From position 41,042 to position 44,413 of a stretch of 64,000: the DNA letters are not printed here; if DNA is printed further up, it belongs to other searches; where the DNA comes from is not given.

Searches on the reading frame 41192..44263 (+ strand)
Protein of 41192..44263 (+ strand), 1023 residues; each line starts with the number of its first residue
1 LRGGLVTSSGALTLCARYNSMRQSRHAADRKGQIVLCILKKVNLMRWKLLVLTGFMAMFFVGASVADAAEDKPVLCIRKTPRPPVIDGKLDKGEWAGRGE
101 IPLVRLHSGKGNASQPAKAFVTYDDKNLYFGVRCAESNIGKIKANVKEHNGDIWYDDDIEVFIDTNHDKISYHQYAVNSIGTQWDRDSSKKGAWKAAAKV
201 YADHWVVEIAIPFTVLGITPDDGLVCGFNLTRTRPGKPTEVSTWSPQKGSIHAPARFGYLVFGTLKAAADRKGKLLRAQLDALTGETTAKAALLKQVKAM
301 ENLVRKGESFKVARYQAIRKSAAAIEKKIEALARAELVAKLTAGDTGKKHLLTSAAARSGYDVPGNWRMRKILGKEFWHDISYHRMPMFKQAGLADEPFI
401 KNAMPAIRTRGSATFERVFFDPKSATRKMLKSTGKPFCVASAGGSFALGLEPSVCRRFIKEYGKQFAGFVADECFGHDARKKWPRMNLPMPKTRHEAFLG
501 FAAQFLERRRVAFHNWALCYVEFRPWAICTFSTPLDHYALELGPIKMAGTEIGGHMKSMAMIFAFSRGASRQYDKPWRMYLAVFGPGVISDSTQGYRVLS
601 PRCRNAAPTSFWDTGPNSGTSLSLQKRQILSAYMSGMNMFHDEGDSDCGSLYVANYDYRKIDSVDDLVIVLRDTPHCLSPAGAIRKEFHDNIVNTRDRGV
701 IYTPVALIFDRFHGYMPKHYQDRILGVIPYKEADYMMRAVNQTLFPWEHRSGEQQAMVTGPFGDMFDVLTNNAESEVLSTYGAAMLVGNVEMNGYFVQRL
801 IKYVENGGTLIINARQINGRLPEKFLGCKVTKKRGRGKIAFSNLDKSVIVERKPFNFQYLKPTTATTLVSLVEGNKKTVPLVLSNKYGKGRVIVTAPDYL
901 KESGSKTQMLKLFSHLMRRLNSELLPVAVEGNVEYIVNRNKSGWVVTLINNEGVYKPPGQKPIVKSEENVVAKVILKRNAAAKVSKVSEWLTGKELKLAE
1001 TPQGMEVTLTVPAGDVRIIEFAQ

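Call 5: search_protein_families(library=pfam, proteins=[window:41192-44263:+], max_evalue=0.01)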
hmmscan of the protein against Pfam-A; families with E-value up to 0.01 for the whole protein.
window:41192-44263:+ (1023 aa): 2 families
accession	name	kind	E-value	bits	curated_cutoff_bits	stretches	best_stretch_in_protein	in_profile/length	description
PF06452.16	CBM9_1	-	2.8e-15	57.1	23.4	1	86-261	1-181/185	Carbohydrate family 9 binding domain-like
PF08532.16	Glyco_hydro_42M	-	0.0016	18.4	25.8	0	858-896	147-185/207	Beta-galactosidase trimerisation domain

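Call 37: search_solved_structures(query=window:41324-44260:+, max_evalue=1)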
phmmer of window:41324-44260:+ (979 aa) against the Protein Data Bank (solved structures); distinct sequences matched with E-value up to 1: 2.
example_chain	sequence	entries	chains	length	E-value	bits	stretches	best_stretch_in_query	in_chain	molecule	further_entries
1i82_A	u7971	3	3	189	2.8e-10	41.9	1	39-216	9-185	ENDO-1,4-BETA-XYLANASE A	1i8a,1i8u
2a3d_A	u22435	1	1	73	0.95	10.4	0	231-287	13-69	PROTEIN (DE NOVO THREE-HELIX BUNDLE)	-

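Call 38: search_protein_families(library=ncbifam, proteins=[window:41324-44260:+], max_evalue=0.01)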
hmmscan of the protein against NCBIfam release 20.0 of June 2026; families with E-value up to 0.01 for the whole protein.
window:41324-44260:+ (979 aa): 0 families

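Call 78: predict_structure(alignment_id=A10)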
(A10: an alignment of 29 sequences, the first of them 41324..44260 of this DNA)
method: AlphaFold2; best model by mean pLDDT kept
length: 979 residues; sequences in the alignment: 29
mean_pLDDT: 87.6   pTM: 0.78
mean pLDDT of the five models: 87.6, 87.3, 86.7, 86.2, 85.4
residues with pLDDT >= 90: 580; 70-90: 314; 50-70: 71; < 50: 14
segments of 3 or more residues with pLDDT < 50: 15-25
pLDDT, mean of each block of 10 residues (from residue 1): 64 49 59 91 86 80 76 91 94 78 73 90 75 88 69 90 94 90 91 82 72 88 92 89 84 91 79 87 89 84 80 87 92 91 90 92 89 95 93 86 84 96 93 82 89 93 81 92 93 91 91 90 96 91 57 77 60 84 96 90 75 83 71 90 94 95 96 88 90 95 84 90 97 96 94 96 97 91 96 95 92 96 95 94 97 93 94 96 95 96 95 83 95 88 94 93 97 96
secondary structure, 60 per line:
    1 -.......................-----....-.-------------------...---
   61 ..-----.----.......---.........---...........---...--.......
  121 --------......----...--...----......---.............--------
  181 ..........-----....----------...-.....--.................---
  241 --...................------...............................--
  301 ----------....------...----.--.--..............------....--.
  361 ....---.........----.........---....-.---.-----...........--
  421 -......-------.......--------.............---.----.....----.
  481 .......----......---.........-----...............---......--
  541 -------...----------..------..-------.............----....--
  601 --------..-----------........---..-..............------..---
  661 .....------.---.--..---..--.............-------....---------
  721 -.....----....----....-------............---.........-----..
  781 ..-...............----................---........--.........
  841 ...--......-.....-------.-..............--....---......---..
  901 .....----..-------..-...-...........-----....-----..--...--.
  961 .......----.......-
elements in order (helices of 4 or more, strands of 3 or more residues): H2-24 E30-33 E55-57 E73-79 E83-91 H95-105 E114-120 E129-134 E139-141 E151-156 E160-168 H169-172 E181-190 E196-199 E214-218 H221-237 H243-261 H268-298 H311-314 E334-338 H339-347 H354-357 E360-364 H368-376 H381-389 E393-396 H408-418 E422-427 H435-441 H450-462 H472-475 E483-487 H492-497 E501-509 H515-529 E533-538 H578-590 E595-598 H622-629 H636-649 E661-665 H688-700 H708-711 E722-726 H731-734 E739-742 H750-761 E765-769 H770-773 H779-782 E784-798 E803-818 E822-829 E832-843 E846-851 H867-880 E883-886 E890-895 E899-905 E926-933 E942-945 E955-957 E960-967 E972-978

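Call 80: fold_search(model_id=the predicted structure, library=pdb)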
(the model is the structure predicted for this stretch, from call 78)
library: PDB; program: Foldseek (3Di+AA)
matches with E <= 10: 1051; with E <= 0.001: 69
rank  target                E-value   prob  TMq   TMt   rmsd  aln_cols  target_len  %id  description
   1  4oif_A                2.2e-19  1.00  0.35  0.48  10.6       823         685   12  3D structure of Gan42B, a GH42 beta-galactosidase from G. (released 2015-02-04)
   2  4oif_B                5.5e-19  1.00  0.36  0.49   9.8       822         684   11  3D structure of Gan42B, a GH42 beta-galactosidase from G. (released 2015-02-04)
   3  5xb7_E                1.0e-18  1.00  0.34  0.46  10.7       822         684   13  GH42 alpha-L-arabinopyranosidase from Bifidobacterium animalis subsp. lactis Bl-04 (released 2017-11-01)
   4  5dfa_A                1.1e-18  1.00  0.36  0.49  10.0       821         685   12  3D structure of the E323A catalytic mutant of Gan42B, a GH42 beta-galactosidase from G. stearothermophilus (released 2015-12-09)
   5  5xb7_A                1.3e-18  1.00  0.38  0.52   8.7       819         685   13  GH42 alpha-L-arabinopyranosidase from Bifidobacterium animalis subsp. lactis Bl-04 (released 2017-11-01)
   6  5dfa_B                1.3e-18  1.00  0.37  0.50  10.0       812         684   11  3D structure of the E323A catalytic mutant of Gan42B, a GH42 beta-galactosidase from G. stearothermophilus (released 2015-12-09)
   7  5xb7_F                1.6e-18  1.00  0.35  0.47  10.3       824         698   13  GH42 alpha-L-arabinopyranosidase from Bifidobacterium animalis subsp. lactis Bl-04 (released 2017-11-01)
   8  5xb7_D                1.8e-18  1.00  0.35  0.47  10.8       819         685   14  GH42 alpha-L-arabinopyranosidase from Bifidobacterium animalis subsp. lactis Bl-04 (released 2017-11-01)
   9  5xb7_B                2.1e-18  1.00  0.35  0.48  10.4       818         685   13  GH42 alpha-L-arabinopyranosidase from Bifidobacterium animalis subsp. lactis Bl-04 (released 2017-11-01)
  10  3tts_A                4.4e-18  1.00  0.38  0.53   9.1       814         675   12  Crystal structure of beta-galactosidase from Bacillus circulans sp. alkalophilus (released 2012-03-21)
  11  5xb7_C                4.9e-18  1.00  0.35  0.48  10.2       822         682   13  GH42 alpha-L-arabinopyranosidase from Bifidobacterium animalis subsp. lactis Bl-04 (released 2017-11-01)
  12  8ibr                  5.2e-17  1.00  0.34  0.45  10.6       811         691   12  Crystal structure of GH42 beta-galactosidase BiBga42A from Bifidobacterium longum subspecies infantis in complex with gl (released 2023-06-07)
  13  8ibt_A                1.3e-16  1.00  0.35  0.46  10.7       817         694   11  Crystal structure of GH42 beta-galactosidase BiBga42A from Bifidobacterium longum subspecies infantis E318S mutant in  (released 2023-06-07)
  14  8ibs_A                1.7e-16  1.00  0.34  0.45   9.9       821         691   11  Crystal structure of GH42 beta-galactosidase BiBga42A from Bifidobacterium longum subspecies infantis E160A/E318A muta (released 2023-06-07)
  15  8ibt_B                2.3e-16  1.00  0.35  0.47  10.1       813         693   11  Crystal structure of GH42 beta-galactosidase BiBga42A from Bifidobacterium longum subspecies infantis E318S mutant in  (released 2023-06-07)
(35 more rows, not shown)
